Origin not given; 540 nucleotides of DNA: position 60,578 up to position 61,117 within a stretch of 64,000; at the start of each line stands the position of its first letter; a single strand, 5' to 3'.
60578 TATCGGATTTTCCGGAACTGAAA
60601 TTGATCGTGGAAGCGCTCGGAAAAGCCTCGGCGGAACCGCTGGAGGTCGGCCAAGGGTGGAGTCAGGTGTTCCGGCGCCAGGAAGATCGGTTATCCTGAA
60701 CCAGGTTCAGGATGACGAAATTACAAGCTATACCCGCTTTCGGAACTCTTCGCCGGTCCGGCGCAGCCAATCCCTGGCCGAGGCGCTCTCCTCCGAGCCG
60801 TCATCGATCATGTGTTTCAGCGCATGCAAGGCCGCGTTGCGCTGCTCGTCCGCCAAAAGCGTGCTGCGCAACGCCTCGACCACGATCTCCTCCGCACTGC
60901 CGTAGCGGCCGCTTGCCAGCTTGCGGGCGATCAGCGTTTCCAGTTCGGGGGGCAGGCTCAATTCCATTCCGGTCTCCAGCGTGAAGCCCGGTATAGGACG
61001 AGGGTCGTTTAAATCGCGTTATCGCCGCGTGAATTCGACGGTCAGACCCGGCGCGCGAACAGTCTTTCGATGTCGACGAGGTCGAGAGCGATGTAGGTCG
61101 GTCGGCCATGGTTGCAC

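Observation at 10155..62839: Four genes interrupted by single-base indels in homopolymer runs (htpG, thrB, mutL, small membrane protein)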

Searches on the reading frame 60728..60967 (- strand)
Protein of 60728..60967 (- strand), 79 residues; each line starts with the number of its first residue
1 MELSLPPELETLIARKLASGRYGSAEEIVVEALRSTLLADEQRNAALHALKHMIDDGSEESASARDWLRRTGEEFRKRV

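Call 37: find_encoding_contigs(protein=window:60728-60967:-, flank=10000, max_places=6)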
Protein window:60728-60967:- (79 aa): no gene with exactly this product is on record in the collection.
